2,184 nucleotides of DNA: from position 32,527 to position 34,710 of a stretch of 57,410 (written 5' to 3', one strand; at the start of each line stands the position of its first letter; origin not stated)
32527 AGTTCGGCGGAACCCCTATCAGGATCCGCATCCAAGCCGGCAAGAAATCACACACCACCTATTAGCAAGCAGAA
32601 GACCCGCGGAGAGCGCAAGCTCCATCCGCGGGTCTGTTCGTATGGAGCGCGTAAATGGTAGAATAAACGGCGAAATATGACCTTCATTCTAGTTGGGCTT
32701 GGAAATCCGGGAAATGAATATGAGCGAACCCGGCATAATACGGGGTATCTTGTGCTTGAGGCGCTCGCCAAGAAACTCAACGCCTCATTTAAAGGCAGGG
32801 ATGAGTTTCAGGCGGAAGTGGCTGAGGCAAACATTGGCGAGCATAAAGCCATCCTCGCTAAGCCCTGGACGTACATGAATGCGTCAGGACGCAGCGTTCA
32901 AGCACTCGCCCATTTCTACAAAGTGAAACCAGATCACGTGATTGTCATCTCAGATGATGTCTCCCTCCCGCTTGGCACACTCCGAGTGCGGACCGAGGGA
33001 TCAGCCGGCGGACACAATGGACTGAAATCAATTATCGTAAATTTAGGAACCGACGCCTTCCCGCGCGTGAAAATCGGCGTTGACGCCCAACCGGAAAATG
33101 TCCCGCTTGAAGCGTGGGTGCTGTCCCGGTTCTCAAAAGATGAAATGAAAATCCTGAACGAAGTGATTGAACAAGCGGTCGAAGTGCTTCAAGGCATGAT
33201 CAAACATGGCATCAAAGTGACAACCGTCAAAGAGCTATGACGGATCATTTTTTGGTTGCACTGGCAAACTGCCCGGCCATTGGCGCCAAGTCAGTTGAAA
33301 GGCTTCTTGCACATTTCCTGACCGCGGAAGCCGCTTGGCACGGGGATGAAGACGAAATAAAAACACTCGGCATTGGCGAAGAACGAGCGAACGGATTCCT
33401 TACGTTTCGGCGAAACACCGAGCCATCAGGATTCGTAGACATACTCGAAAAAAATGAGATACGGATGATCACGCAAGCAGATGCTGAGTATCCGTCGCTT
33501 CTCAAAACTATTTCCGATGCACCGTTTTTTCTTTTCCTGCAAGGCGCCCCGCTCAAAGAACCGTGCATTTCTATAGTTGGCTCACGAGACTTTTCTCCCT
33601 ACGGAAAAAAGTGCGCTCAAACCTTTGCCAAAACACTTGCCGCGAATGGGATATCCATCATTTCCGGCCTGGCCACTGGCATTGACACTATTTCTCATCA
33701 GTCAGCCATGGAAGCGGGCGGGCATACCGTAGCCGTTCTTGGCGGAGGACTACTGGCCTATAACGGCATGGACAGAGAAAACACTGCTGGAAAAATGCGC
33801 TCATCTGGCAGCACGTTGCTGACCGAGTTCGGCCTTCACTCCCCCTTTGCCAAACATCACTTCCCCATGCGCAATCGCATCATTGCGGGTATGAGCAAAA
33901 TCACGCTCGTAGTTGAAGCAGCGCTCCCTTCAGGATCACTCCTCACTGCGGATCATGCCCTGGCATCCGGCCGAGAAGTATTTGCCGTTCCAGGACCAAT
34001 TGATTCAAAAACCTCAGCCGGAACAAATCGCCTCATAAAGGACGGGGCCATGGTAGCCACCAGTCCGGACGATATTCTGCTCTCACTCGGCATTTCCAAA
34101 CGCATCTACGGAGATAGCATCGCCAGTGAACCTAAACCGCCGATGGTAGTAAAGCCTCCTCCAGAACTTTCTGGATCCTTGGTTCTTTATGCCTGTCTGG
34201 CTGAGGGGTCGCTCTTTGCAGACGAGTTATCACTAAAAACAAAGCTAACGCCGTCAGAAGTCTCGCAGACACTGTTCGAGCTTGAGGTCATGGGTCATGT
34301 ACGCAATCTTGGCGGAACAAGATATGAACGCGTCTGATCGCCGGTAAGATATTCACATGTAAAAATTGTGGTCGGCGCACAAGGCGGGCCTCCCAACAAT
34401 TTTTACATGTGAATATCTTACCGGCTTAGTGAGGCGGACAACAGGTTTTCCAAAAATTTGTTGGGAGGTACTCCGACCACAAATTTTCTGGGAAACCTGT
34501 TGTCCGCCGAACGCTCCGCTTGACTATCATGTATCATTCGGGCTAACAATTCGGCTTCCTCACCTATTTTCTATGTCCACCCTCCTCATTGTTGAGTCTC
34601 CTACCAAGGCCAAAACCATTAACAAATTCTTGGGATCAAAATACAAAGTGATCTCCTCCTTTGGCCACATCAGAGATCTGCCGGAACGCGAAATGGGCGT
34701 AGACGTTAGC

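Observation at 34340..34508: Family of long intergenic hairpins: conserved 36-nt core, completely different self-complementary outer stems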

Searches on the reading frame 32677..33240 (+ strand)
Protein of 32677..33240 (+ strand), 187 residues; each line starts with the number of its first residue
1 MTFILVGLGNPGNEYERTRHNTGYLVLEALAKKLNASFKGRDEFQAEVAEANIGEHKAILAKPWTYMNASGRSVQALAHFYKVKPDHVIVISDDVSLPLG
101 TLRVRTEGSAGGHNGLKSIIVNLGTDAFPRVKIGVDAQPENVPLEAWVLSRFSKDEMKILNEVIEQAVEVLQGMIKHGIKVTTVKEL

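Call 20: find_encoding_contigs(protein=window:32677-33240:+, flank=10000, max_places=10)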
Protein window:32677-33240:+ (187 aa): 4 contigs read that carry it; 3 places shown.
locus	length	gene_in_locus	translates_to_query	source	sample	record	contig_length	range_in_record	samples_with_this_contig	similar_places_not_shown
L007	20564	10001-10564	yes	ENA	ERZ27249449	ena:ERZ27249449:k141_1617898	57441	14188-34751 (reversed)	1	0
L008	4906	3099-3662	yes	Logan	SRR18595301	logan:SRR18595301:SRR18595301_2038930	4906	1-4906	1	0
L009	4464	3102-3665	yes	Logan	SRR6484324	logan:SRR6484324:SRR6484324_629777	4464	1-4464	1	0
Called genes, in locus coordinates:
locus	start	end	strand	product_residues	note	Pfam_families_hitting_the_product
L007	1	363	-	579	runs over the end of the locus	PF18895:T4SS_pilin, PF13205:Big_5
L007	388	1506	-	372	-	PF13167:GTP-bdg_N, PF03193:RsgA_GTPase (faint), PF16360:GTP-bdg_M, PF01926:MMR_HSR1, PF02421:FeoB_N (faint)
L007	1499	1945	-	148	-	PF09424:YqeY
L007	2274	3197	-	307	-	PF01381:HTH_3 (weak), PF02661:Fic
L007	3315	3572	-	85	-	PF01165:Ribosomal_S21 (weak)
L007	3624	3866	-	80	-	-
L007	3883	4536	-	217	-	PF08843:AbiEii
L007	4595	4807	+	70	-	-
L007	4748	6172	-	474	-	PF13393:tRNA-synt_His, PF00587:tRNA-synt_2b, PF03129:HGTP_anticodon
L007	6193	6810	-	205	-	PF10502:Peptidase_S26, PF00717:Peptidase_S24 (weak)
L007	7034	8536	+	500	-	PF03816:LytR_cpsA_psr, PF13399:LytR_C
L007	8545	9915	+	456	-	PF00071:Ras (weak), PF01926:MMR_HSR1, PF02421:FeoB_N, PF04548:AIG1 (weak), PF01926:MMR_HSR1, PF02421:FeoB_N, PF00009:GTP_EFTU, PF14714:KH_dom-like, +6 more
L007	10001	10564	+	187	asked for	PF01195:Pept_tRNA_hydro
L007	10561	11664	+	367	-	PF02481:DNA_processg_A, PF17782:WHD_DprA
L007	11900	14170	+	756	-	PF01751:Toprim, PF01131:Topoisom_bac, PF13368:Toprim_C_rpt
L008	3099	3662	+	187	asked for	PF01195:Pept_tRNA_hydro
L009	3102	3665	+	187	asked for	PF01195:Pept_tRNA_hydro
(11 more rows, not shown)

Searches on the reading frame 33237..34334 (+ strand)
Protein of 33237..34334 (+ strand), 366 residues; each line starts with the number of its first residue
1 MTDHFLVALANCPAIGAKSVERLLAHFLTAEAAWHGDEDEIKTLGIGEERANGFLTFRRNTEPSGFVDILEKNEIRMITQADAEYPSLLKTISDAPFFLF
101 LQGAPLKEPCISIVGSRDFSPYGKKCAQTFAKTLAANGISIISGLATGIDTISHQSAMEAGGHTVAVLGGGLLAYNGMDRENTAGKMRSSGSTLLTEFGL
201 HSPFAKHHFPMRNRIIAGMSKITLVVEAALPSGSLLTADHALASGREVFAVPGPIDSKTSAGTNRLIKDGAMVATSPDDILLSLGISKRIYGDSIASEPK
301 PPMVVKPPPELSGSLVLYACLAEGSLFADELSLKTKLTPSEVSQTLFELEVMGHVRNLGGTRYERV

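Call 17: find_encoding_contigs(protein=window:33237-34334:+, flank=10000, max_places=10)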
Protein window:33237-34334:+ (366 aa): no gene with exactly this product is on record in the collection.

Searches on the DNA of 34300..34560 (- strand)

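Call 55: search_rna_families(source=window, start=34300, end=34560, threshold=evalue, max_evalue=10)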
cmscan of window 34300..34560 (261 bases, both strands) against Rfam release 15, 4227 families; matches with E-value up to 10: 12.
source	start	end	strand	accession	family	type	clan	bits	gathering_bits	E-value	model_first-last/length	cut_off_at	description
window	34334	34431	-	RF00452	MIR172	Gene; miRNA;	-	23.4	70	0.0059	1-114/114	no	mir-172 microRNA precursor family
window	34437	34504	-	RF00861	mir-488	Gene; miRNA;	-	21.8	88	0.014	1-83/83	no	mir-488 microRNA precursor family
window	34333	34431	-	RF03553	mir-190_2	Gene; miRNA;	-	20.1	129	0.055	1-123/123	no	mir-190_2 microRNA precursor family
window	34438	34500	+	RF00697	mir-186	Gene; miRNA;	-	19.6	70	0.22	1-82/82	no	mir-186 microRNA precursor family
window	34424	34507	-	RF03741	mir-325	Gene; miRNA;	-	16.9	89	0.84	1-98/98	no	mir-325 microRNA precursor family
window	34344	34420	-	RF02768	Ysr155_RyfD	Gene; sRNA;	-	16.7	42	0.34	1-140/140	no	Yersinia sRNA 155(RyfD)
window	34360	34487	-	RF04085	mir-1271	Gene; miRNA;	-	16.7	80.5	0.42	1-77/77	no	mir-1271 microRNA precursor family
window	34444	34497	+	RF04269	mir-373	Gene; miRNA;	-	14.9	69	3.8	1-69/69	no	mir-373 microRNA precursor family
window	34445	34471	+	RF02750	ES003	Gene; sRNA;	-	14.1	37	2.2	1-53/53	no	ES003 sRNA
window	34401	34484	+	RF01637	ceN47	Gene; snRNA; snoRNA; CD-box;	-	13.4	35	1.3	1-155/155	no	Nematode snoRNA ceN47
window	34446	34469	-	RF00618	U4atac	Gene; snRNA; splicing;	CL00007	12.6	53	6.8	1-132/132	no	U4atac minor spliceosomal RNA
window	34344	34423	+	RF03830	mir-1003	Gene; miRNA;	-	12.6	90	8.6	1-56/56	no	mir-1003 microRNA precursor family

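Call 61: build_rna_model(alignment_id=A1)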
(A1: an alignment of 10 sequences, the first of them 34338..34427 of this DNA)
Model R1 built from alignment A1 (10 sequences, 98 columns); structure: RNAalifold consensus.
model positions 81; base pairs 33; branch points 0; effective number of sequences 2.26; information 0.7 bits per position. Calibrated on 0.2 Mb of random sequence (short: E-values are rough).
structure used (alignment columns):
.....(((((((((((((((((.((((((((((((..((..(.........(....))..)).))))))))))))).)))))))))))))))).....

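Call 62: search_with_rna_model(model_id=R1, sources=[window, L010, L013, L014, L015, L016, L017, L018, L019, L009], max_evalue=10)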
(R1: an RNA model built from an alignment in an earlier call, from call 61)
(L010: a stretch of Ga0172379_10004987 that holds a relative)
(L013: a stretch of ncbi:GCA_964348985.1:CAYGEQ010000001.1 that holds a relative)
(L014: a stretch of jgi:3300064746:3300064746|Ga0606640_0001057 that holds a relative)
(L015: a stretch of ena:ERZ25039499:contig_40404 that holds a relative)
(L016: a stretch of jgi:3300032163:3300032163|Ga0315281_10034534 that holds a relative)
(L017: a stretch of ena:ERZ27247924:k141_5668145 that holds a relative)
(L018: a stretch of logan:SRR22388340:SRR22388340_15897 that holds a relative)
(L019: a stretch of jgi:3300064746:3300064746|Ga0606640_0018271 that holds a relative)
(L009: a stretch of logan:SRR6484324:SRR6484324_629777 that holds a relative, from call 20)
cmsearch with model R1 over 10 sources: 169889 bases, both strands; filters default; matches with E-value up to 10: 18.
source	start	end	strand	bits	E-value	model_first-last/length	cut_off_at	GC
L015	9759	9839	-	92.2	7.1e-22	1-81/81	no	0.36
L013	9793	9873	-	90.1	2.6e-21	1-81/81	no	0.46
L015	1035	1115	+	87.3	1.4e-20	1-81/81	no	0.35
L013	9871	9953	+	85.8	3.8e-20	1-81/81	no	0.46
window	56652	56732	+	83.6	1.4e-19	1-81/81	no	0.38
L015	9838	9920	+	83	2.2e-19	1-81/81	no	0.43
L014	9838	9918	+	81.2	6.4e-19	1-81/81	no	0.44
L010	8987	9067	-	80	1.4e-18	1-81/81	no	0.46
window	34430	34511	+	79.5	1.9e-18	1-81/81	no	0.48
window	34338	34427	-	78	4.7e-18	1-81/81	no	0.46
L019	6053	6133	-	76.1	1.6e-17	1-81/81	no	0.42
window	34338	34427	+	50.4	1.4e-10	1-81/81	no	0.46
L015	1035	1115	-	43.9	7.8e-09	1-81/81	no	0.35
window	56652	56732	-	42.2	2.2e-08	1-81/81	no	0.38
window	34430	34511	-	40.4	6.9e-08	1-81/81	no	0.48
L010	8987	9067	+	34.9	2.1e-06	1-81/81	no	0.46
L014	9838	9918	-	31.4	1.9e-05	1-81/81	no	0.44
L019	6053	6133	+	24.8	0.0011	1-81/81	no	0.42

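Call 81: search_with_rna_model(model_id=R1, sources=[L020, L021, L022], max_evalue=10)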
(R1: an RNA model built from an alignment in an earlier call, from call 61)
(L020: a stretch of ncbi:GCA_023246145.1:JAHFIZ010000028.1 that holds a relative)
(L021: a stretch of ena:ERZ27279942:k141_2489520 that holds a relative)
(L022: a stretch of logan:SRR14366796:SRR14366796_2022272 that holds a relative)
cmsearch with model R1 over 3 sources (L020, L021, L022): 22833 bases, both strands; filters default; matches with E-value up to 10: 0.
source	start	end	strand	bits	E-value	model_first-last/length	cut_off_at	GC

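Call 86: search_dna_similar(query=window:34338-34511:+, collection=phages, mode=distant, max_evalue=0.01)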
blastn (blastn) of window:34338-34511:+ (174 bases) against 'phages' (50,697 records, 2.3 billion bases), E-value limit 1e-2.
No match.

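Call 87: search_dna_similar(query=window:34338-34511:+, collection=plasmids, mode=distant, max_evalue=0.01)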
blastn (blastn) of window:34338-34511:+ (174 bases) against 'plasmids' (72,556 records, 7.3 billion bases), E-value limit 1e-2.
No match.

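Call 105: search_with_rna_model(model_id=R1, sources=[L023], max_evalue=10)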
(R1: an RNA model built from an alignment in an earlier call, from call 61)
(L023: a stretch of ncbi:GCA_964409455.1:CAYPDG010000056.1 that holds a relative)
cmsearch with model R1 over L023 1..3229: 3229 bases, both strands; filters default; matches with E-value up to 10: 2.
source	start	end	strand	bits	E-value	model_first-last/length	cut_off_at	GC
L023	1391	1470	-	62.5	1.4e-15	1-81/81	no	0.38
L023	1391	1470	+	36.7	1.3e-08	1-81/81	no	0.38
